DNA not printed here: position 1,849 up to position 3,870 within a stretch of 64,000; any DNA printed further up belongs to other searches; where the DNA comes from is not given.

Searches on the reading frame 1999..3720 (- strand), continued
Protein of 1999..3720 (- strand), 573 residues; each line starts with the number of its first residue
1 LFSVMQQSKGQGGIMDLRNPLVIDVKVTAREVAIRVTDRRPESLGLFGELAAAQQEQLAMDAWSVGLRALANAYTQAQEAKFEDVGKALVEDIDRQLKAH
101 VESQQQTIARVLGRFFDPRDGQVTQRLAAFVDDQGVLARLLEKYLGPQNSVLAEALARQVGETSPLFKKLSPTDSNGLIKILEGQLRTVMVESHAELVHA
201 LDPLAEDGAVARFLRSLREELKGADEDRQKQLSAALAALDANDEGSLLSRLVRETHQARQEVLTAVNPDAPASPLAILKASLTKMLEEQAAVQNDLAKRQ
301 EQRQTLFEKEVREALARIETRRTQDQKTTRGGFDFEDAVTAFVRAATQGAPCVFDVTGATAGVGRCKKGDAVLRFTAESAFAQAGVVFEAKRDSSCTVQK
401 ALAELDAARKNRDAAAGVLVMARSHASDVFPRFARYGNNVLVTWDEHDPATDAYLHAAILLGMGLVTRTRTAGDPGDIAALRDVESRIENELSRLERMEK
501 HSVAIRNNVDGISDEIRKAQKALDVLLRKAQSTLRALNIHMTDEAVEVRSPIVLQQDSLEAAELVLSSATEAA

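Call 36: find_encoding_contigs(protein=P0118, flank=6000, max_places=3)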
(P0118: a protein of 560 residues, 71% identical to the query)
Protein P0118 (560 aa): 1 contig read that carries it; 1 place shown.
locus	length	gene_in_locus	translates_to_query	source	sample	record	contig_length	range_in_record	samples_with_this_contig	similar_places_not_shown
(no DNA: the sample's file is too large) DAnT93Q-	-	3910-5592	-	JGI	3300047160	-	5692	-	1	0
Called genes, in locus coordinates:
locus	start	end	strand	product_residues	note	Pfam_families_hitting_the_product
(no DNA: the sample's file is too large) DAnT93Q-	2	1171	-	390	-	?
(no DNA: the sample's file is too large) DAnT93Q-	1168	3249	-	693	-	PF13588:HSDR_N_2, PF02384:N6_Mtase, PF01170:UPF0020, PF07669:Eco57I (weak)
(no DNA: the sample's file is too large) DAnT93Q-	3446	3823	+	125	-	PF12844:HTH_19, PF13560:HTH_31, PF01381:HTH_3, PF13413:HTH_25 (weak)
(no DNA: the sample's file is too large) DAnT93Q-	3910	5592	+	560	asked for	-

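Call 41: predict_structure(alignment_id=A1)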
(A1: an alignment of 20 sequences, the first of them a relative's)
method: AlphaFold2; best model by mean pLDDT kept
length: 559 residues; sequences in the alignment: 20
mean_pLDDT: 53.0   pTM: 0.34
mean pLDDT of the five models: 53.0, 49.7, 47.5, 46.5, 43.6
residues with pLDDT >= 90: 0; 70-90: 82; 50-70: 198; < 50: 279
segments of 3 or more residues with pLDDT < 50: 1-35, 38-105, 107-194, 308-319, 344-352, 487-498, 515-546, 548-550, 555-559
pLDDT, mean of each block of 10 residues (from residue 1): 30 36 39 48 46 41 41 43 46 46 46 44 40 40 41 40 43 45 43 50 59 58 56 54 51 51 55 54 59 63 53 44 71 65 45 59 63 77 80 79 81 72 83 60 73 60 58 64 50 47 54 49 36 38 46 43
secondary structure, 60 per line:
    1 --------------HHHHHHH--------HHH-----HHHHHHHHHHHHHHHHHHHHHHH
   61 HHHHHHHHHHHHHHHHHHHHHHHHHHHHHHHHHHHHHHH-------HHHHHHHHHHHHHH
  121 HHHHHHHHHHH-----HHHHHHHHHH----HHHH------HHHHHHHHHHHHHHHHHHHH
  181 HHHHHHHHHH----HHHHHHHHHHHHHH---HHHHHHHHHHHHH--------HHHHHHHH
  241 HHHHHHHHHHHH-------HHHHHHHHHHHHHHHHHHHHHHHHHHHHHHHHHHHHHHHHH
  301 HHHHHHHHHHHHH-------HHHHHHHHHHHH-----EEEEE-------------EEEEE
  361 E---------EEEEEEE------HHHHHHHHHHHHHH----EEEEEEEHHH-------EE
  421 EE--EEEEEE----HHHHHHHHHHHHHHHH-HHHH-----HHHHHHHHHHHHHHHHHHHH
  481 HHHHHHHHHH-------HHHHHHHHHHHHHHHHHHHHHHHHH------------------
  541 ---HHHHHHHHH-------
elements in order: H15-21 H38-99 H107-131 H137-146 H151-154 H161-190 H195-208 H212-224 H233-252 H260-313 H321-332 E338-342 E356-361 E371-377 H384-397 E402-408 E419-422 E425-430 H435-450 H452-455 H461-490 H498-522 H544-552

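Call 45: fold_search(model_id=the predicted structure, library=pdb)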
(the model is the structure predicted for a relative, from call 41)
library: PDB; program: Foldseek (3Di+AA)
matches with E <= 10: 235; with E <= 0.001: 0
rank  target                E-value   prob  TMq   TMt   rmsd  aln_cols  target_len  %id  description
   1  6r0j_MODEL_1_A        1.7e-02  0.69  0.14  0.31  18.6       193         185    9  The N-terminal domain of rhomboid protease YqgP (released 2020-01-08)
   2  6yvv_B                8.8e-02  0.10  0.09  0.10  30.3       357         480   14  Condensin complex from S.cerevisiae ATP-free apo bridged state (released 2020-07-15)
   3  6ut6_G                1.2e-01  0.80  0.15  0.23   6.6       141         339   11  Cryo-EM structure of the Escherichia coli McrBC complex (released 2020-10-21)
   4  9hip_A                1.4e-01  0.23  0.13  0.15  18.1       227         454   11  MnmE-MnmG a2b2 complex (released 2025-08-27)
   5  4f0p_A                1.5e-01  0.18  0.10  0.12  15.0       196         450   15  MspJI Restriction Endonuclease - P31 Form (released 2012-08-08)
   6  1esg_B                2.4e-01  0.72  0.10  0.24   5.8        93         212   10  RESTRICTION ENDONUCLEASE BAMHI BOUND TO A NON-SPECIFIC DNA. (released 2000-05-31)
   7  6hlr_E                2.6e-01  0.69  0.15  0.33   6.7       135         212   12  Yeast RNA polymerase I elongation complex bound to nucleotide analog GMPCPP (core focused) (released 2019-04-03)
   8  4oc8_A                2.6e-01  0.44  0.14  0.19  13.2       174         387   17  DNA modification-dependent restriction endonuclease AspBHI (released 2014-03-19)
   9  1dzf                  3.1e-01  0.75  0.14  0.33   6.4       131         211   11  RPB5 from S.cerevisiae (released 2000-06-09)
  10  1jhd                  3.2e-01  0.30  0.09  0.12   7.9        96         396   16  Crystal Structure of Bacterial ATP Sulfurylase from the Riftia pachyptila Symbiont (released 2001-12-07)
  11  9hiq_F                3.2e-01  0.15  0.13  0.15  18.1       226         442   11  MnmE-MnmG a4b2 complex (released 2025-08-27)
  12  9p02_B                3.2e-01  0.06  0.07  0.07  20.9       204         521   14  Cryo-EM structure of S. Mansoni p97 bound to compound 739 (released 2025-08-13)
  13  6ut7_G                3.4e-01  0.89  0.17  0.23   4.7       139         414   12  Fitted model for the tetradecameric assembly of Thermococcus gammatolerans McrB AAA+ hexamers with bound McrC (released 2020-10-21)
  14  4f0p_C                3.6e-01  0.14  0.11  0.13  13.9       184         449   15  MspJI Restriction Endonuclease - P31 Form (released 2012-08-08)
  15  7e8r                  4.3e-01  0.30  0.14  0.22  12.8       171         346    6  EcoT38I restriction endonuclease (released 2022-03-02)
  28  2bam_B                9.5e-01  0.41  0.10  0.24   5.5        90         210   10  RESTRICTION ENDONUCLEASE BAMHI COMPLEX WITH DNA AND CALCIUM IONS (PRE-REACTIVE COMPLEX). (released 1999-10-31)
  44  3bam_A                1.8e+00  0.33  0.11  0.28   4.4        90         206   10  RESTRICTION ENDONUCLEASE BAMHI COMPLEX WITH DNA AND MANGANESE IONS (POST-REACTIVE COMPLEX) (released 1999-01-13)
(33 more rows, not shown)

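Call 47: search_protein_representatives(alignment_id=A1)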
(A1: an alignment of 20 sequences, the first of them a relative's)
Query: 20 sequences, 562 profile positions. Proteins with E-value up to 0.001 (for the whole library): 1472; up to 1e-10: 840; up to 1e-30: 383. The best 150 are listed.
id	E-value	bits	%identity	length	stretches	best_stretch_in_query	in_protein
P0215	1.7e-283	957.7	-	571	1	1-558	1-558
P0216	3.7e-259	877.4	-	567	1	5-559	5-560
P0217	2.9e-182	623.6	-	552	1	9-545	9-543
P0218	1.2e-178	611.6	-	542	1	1-544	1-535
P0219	1.5e-174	598.1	-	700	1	13-551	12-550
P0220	7.9e-172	589.1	-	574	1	12-549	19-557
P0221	1.1e-170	585.3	-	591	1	7-559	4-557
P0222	1.1e-168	578.7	-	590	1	5-544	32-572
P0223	4.3e-168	576.8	-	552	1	7-545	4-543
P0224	7.5e-166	569.4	-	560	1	11-557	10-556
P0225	3.3e-165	567.3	-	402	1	159-549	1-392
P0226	3.1e-164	564.0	-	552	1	11-548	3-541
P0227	8.1e-161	552.8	-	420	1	4-369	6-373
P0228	2.3e-159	548.0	-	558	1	13-527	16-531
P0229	2.1e-156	538.2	-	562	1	10-546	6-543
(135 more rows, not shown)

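Call 49: search_protein_families(library=pfam, alignment_id=A3, max_evalue=0.01)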
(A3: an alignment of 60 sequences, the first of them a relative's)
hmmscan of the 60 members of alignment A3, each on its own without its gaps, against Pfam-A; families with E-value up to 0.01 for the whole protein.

A. member 1, P0001 (559 aa): 1 family
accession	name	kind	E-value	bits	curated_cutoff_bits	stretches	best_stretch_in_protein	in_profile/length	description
PF09903.14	DUF2130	-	0.0004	20.2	26.7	0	313-408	30-125/255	Uncharacterized protein conserved in bacteria (DUF2130)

B. families by the number of members that match (of 60 scanned): 15 families
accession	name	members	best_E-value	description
PF04471.18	Mrr_cat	14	0.00015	Restriction endonuclease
PF09903.14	DUF2130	5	5.3e-05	Uncharacterized protein conserved in bacteria (DUF2130)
PF04513.17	Baculo_PEP_C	2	0.0057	Baculovirus polyhedron envelope protein, PEP, C terminus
PF11316.14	Rhamno_transf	1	0.00082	Putative rhamnosyl transferase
PF25623.1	T4_CASP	1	0.00084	T4-phage like capsid assembly scaffolding protein family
PF16326.10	ABC_tran_CTD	1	0.0028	ABC transporter C-terminal domain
PF19622.4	DUF6127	1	0.003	Family of unknown function (DUF6127)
PF13863.11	DUF4200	1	0.0033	Domain of unknown function (DUF4200)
PF07889.17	DUF1664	1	0.0035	Protein of unknown function (DUF1664)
PF14023.12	Bestrophin-like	1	0.0044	Bestrophin-like domain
PF21019.4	Spectrin_3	1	0.0044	Spectrin-like repeat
PF13001.13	ECM29_N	1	0.005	Proteasome component ECM29, N-terminal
PF14772.11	NYD-SP28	1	0.0079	Sperm tail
PF07464.16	ApoLp-III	1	0.008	Apolipophorin-III precursor (apoLp-III)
PF03666.18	NPR3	1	0.0094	Nitrogen Permease regulator of amino acid transport activity 3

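Call 50: search_solved_structures(query=A3, max_evalue=10, show_alignments=2)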
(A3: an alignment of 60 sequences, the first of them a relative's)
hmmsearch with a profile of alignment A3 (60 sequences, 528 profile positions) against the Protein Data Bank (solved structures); distinct sequences matched with E-value up to 10: 22.
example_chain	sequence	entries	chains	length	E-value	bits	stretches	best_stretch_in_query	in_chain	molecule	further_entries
5j2l_B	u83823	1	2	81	0.54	12.1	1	459-522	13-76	protein design 2L4HC2_11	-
1jsd_B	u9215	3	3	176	1.1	11.1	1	457-513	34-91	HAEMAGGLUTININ (HA2 CHAIN)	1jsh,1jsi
8vcc_A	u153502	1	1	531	1.3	10.9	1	454-513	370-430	hemagglutinin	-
4jtv_B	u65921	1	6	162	1.3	10.9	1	451-508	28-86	Hemagglutinin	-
4jtx_B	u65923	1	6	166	1.4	10.8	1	451-508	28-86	Hemagglutinin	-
4ju0_B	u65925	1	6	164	1.4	10.8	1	451-508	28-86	Hemagglutinin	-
3m6s_B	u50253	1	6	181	1.6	10.6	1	451-508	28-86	Hemagglutinin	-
3ztn_B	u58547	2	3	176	1.6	10.6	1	451-508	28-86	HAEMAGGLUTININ | Hemagglutinin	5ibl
3lzg_B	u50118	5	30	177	1.6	10.5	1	451-508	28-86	Hemagglutinin, HA2 SUBUNIT | Hemagglutinin HA2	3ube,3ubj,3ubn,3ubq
6zrk_D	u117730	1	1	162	1.6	10.5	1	453-515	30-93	Hemagglutinin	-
3al4_B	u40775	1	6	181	1.7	10.5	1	451-508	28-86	Hemagglutinin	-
5gjs_B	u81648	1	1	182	1.7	10.5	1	451-508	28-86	Hemagglutinin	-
4eda_B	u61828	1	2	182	1.7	10.4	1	451-508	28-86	Hemagglutinin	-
9n5z_F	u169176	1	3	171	2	10.2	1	451-508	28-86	Hemagglutinin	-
6v46_B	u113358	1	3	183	2.1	10.2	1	453-515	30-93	Hemagglutinin HA2 chain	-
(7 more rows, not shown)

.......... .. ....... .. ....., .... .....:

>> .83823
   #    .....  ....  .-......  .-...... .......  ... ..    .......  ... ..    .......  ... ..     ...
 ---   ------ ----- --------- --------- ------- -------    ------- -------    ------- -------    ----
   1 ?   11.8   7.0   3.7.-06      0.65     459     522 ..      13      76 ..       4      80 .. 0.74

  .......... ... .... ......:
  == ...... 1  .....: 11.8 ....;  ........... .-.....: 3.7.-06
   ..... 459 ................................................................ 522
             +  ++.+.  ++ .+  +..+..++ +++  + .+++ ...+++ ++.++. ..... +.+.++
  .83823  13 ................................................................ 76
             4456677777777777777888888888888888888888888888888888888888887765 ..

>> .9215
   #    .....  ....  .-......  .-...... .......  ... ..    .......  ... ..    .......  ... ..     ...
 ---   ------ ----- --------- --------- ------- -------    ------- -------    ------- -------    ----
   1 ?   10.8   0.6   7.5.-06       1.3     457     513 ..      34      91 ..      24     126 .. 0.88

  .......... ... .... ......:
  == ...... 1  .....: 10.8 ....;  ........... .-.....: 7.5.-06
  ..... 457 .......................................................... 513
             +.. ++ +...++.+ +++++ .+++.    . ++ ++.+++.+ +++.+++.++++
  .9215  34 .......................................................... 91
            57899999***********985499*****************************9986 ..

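Call 58: search_protein_families(library=padloc, proteins=[L001:6351-7856:-, L044:10963-11895:+, L050:9731-11830:+], max_evalue=0.001)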
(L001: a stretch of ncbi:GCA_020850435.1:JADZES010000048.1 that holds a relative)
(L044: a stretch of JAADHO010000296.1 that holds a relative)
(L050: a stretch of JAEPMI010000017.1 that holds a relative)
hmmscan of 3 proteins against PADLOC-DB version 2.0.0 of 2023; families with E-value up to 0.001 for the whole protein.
L001:6351-7856:- (501 aa): 4 families
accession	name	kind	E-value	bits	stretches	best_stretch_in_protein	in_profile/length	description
PDLC01995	RtcR_PspF2--CARF_AAA_HTH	-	9.6e-201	666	1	3-499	2-480/481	-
PDLC01994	RtcR_PspF1--CARF_AAA_HTH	-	5.9e-72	241.2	1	61-493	54-464/468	-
PDLC01993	RtcR--CARF_AAA_HTH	-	1.4e-60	203.2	1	64-429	68-435/523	-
PDLC01882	CARF4--CARF_PDDEXK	-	1.5e-08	31.6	1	63-131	103-172/569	-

L044:10963-11895:+ (310 aa): 1 family
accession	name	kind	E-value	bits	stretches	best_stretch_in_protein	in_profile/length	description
PDLC00724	Effector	-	5.3e-06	23.8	1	39-295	23-278/287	4TM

L050:9731-11830:+ (699 aa): 0 families

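Call 72: predict_structure(alignment_id=A3)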
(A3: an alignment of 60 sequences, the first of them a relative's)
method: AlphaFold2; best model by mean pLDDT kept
length: 559 residues; sequences in the alignment: 60
mean_pLDDT: 77.4   pTM: 0.46
mean pLDDT of the five models: 77.4, 76.8, 75.3, 74.9, 74.4
residues with pLDDT >= 90: 196; 70-90: 183; 50-70: 122; < 50: 58
segments of 3 or more residues with pLDDT < 50: 208-229, 523-543, 557-559
pLDDT, mean of each block of 10 residues (from residue 1): 75 93 92 93 92 88 86 87 90 88 85 82 72 53 52 58 64 67 65 65 52 41 42 58 77 82 87 92 92 92 88 88 97 94 74 87 88 96 96 92 97 96 97 97 97 70 71 72 73 76 71 65 40 37 54 55
secondary structure, 60 per line:
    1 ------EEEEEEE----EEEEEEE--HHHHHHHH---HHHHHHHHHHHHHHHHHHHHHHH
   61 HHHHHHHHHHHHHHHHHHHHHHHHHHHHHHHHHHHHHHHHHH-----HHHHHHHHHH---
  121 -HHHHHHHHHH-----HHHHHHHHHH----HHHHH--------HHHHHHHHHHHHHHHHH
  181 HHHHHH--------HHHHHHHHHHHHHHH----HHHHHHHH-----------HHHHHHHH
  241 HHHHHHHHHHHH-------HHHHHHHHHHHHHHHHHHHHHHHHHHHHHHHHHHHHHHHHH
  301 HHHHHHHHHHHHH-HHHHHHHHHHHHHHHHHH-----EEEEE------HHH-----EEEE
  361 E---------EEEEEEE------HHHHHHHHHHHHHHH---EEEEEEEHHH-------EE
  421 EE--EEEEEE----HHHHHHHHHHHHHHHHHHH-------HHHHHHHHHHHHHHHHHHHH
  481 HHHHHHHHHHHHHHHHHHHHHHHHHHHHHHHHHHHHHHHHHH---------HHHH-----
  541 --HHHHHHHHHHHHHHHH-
elements in order: E7-13 E18-24 H27-34 H38-102 H108-117 H122-131 H137-146 H151-155 H164-186 H195-209 H214-221 H233-252 H260-313 H315-332 E338-342 E357-361 E371-377 H384-398 E402-408 E419-422 E425-430 H435-453 H461-522 H532-535 H543-558

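Call 76: fold_search(model_id=the predicted structure, library=pdb)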
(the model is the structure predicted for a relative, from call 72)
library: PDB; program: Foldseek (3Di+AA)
matches with E <= 10: 343; with E <= 0.001: 0
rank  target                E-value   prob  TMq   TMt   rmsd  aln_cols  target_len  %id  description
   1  4f0q_D                2.8e-02  0.80  0.13  0.16  14.7       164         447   17  MspJI Restriction Endonuclease - P21 Form (released 2012-08-08)
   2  6ut7_G                3.3e-02  1.00  0.19  0.24   4.3       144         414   12  Fitted model for the tetradecameric assembly of Thermococcus gammatolerans McrB AAA+ hexamers with bound McrC (released 2020-10-21)
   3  4f0p_B                3.5e-02  0.82  0.14  0.17  11.6       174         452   15  MspJI Restriction Endonuclease - P31 Form (released 2012-08-08)
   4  4oc8_A                4.7e-02  0.82  0.15  0.21  10.9       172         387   17  DNA modification-dependent restriction endonuclease AspBHI (released 2014-03-19)
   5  6r0j_MODEL_1_A        5.0e-02  0.30  0.11  0.23  12.2       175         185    6  The N-terminal domain of rhomboid protease YqgP (released 2020-01-08)
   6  4f0p_A                5.6e-02  0.72  0.14  0.17  12.1       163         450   15  MspJI Restriction Endonuclease - P31 Form (released 2012-08-08)
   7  1esg_B                1.0e-01  0.75  0.14  0.32   7.7       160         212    9  RESTRICTION ENDONUCLEASE BAMHI BOUND TO A NON-SPECIFIC DNA. (released 2000-05-31)
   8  9khv_A                1.1e-01  0.80  0.16  0.08   5.4       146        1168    8  Structure of DdmD dimer with ssDNA without nucleotide (released 2025-02-19)
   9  1dzf                  1.7e-01  0.60  0.15  0.33   7.0       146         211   14  RPB5 from S.cerevisiae (released 2000-06-09)
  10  7e8r                  2.0e-01  0.35  0.13  0.19  11.8       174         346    7  EcoT38I restriction endonuclease (released 2022-03-02)
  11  9ja1_E                2.2e-01  0.44  0.14  0.30   7.3       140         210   12  The RNA polymerase II elongation complex from Saccharomyces cerevisiae (released 2024-09-04)
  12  1bam                  2.5e-01  0.25  0.09  0.23  10.9       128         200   11  STRUCTURE OF RESTRICTION ENDONUCLEASE BAMHI PHASED AT 1.95 ANGSTROMS RESOLUTION BY MAD ANALYSIS (released 1995-02-27)
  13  3non_B                2.6e-01  0.18  0.08  0.16  15.6       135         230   13  Crystal Structure of Isocyanide Hydratase from Pseudomonas fluorescens (released 2010-07-14)
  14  8uu8_v                3.1e-01  0.21  0.14  0.18  31.4       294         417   11  Cryo-EM structure of the Listeria innocua 70S ribosome (head-swiveled) in complex with HflXr and pe/E-tRNA (structure  (released 2024-02-28)
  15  3noq_B                3.7e-01  0.16  0.08  0.16  15.7       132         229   14  Crystal Structure of C101S Isocyanide Hydratase from Pseudomonas fluorescens (released 2010-07-07)
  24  2bam_B                6.0e-01  0.44  0.10  0.25   5.5        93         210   11  RESTRICTION ENDONUCLEASE BAMHI COMPLEX WITH DNA AND CALCIUM IONS (PRE-REACTIVE COMPLEX). (released 1999-10-31)
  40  3bam_B                1.2e+00  0.35  0.11  0.27   4.6        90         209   12  RESTRICTION ENDONUCLEASE BAMHI COMPLEX WITH DNA AND MANGANESE IONS (POST-REACTIVE COMPLEX) (released 1999-01-13)
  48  3bam_A                1.3e+00  0.28  0.10  0.25   5.5        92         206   10  RESTRICTION ENDONUCLEASE BAMHI COMPLEX WITH DNA AND MANGANESE IONS (POST-REACTIVE COMPLEX) (released 1999-01-13)
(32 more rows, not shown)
